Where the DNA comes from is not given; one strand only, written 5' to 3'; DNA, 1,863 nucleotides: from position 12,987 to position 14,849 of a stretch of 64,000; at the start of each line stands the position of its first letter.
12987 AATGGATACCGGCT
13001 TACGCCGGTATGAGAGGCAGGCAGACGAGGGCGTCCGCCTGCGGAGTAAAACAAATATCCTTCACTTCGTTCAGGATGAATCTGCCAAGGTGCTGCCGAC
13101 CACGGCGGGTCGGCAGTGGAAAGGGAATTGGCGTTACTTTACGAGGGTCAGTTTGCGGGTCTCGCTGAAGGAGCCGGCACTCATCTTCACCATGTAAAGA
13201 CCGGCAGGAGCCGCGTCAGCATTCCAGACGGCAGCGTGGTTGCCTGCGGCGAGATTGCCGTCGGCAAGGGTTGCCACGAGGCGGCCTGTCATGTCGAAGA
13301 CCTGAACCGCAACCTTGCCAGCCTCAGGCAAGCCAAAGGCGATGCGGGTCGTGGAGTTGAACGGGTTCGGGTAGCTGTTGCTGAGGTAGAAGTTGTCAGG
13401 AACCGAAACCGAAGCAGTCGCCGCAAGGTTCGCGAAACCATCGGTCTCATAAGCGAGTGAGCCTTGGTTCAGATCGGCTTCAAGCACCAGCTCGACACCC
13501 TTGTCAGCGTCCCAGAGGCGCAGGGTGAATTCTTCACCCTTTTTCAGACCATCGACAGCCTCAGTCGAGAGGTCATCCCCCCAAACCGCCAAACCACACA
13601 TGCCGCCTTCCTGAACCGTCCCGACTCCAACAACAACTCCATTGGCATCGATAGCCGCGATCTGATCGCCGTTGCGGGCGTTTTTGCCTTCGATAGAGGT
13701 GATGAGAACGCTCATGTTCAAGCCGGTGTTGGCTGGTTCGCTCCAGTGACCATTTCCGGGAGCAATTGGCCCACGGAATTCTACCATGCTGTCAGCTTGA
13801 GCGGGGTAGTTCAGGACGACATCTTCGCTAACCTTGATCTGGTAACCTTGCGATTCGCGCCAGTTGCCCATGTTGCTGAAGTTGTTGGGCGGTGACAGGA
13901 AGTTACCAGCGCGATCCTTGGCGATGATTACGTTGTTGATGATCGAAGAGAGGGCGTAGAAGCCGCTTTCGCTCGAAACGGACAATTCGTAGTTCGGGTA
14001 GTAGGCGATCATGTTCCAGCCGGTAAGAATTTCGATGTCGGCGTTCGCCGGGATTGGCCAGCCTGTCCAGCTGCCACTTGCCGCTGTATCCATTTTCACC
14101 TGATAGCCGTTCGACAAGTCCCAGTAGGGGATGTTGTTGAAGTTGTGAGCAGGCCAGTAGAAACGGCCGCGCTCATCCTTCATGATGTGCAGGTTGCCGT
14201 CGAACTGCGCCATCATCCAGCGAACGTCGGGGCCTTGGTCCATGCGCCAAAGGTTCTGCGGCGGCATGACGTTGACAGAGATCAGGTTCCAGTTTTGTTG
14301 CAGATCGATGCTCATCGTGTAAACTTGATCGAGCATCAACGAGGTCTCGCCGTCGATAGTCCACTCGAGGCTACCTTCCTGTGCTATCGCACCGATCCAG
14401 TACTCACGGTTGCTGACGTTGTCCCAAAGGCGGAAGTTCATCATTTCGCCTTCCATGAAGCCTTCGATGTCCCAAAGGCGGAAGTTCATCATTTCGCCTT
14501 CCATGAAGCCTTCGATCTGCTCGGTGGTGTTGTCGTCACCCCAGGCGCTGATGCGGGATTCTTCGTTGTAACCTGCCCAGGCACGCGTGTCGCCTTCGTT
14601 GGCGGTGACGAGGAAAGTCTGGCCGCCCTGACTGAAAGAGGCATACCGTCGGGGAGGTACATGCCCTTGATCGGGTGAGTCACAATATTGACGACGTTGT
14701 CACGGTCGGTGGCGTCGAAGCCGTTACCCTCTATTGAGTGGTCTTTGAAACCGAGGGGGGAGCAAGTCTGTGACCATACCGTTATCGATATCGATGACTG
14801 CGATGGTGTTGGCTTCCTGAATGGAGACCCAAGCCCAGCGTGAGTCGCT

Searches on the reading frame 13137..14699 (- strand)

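Call 7: search_protein_families(library=pfam, proteins=[window:13137-14699:-], max_evalue=1)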
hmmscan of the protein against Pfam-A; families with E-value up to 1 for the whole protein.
window:13137-14699:- (521 aa): 4 families
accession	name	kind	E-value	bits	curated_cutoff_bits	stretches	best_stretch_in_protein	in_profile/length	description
PF18962.6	Por_Secre_tail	-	1.2e-09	38.8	27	1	443-517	2-73/75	Secretion system C-terminal sorting domain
PF13860.13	FlgD_ig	-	5.7e-07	29.9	27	1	447-509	6-76/79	FlgD Ig-like domain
PF22494.2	choice_anch_I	-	0.00016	21.1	32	1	11-51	257-297/489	Choice-of-anchor I domain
PF17785.7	PUA_3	-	0.44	10.8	22.6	0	26-53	33-60/64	PUA-like domain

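Call 8: search_protein_families(library=ncbifam, proteins=[window:13137-14699:-], max_evalue=1)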
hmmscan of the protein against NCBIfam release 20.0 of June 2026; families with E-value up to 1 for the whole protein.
window:13137-14699:- (521 aa): 9 families
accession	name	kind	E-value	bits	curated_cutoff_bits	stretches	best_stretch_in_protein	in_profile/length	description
TIGR04183.1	Por_Secre_tail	domain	3e-11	43.1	23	1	443-517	2-69/72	T9SS type A sorting domain-containing protein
NF038113.1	T9SSA_dep_M36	equivalog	1.4e-08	33.4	885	1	440-518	793-867/869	T9SS-dependent M36 family metallopeptidase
NF052323.1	T9SSA_dep_M6i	equivalog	2.4e-07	29.1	600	1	443-520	961-1037/1043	T9SS-dependent M6-like inactivated metalloprotease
NF038117.1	choice_anch_I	subfamily_domain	2.6e-07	29.9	300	1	16-58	250-289/458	choice-of-anchor I family protein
NF033707.1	T9SS_sortase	equivalog_domain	0.0023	15.6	420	1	442-510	1001-1079/1095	type IX secretion system sortase PorU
NF005176.1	PRK06655.1-1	equivalog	0.0033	17.4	230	1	458-517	94-158/197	flagellar hook assembly protein FlgD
NF041074.2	quin_ox_SoxA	equivalog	0.013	15.3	110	1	284-337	98-152/154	proton pump complex quinol oxidase subunit SoxA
NF007394.0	PRK09920.1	equivalog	0.081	12.5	315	1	330-427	71-167/219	acetate CoA-transferase subunit alpha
TIGR02126.1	phgtail_TP901_1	equivalog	0.11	12.8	37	1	337-403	32-99/135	phage major tail protein, TP901-1 family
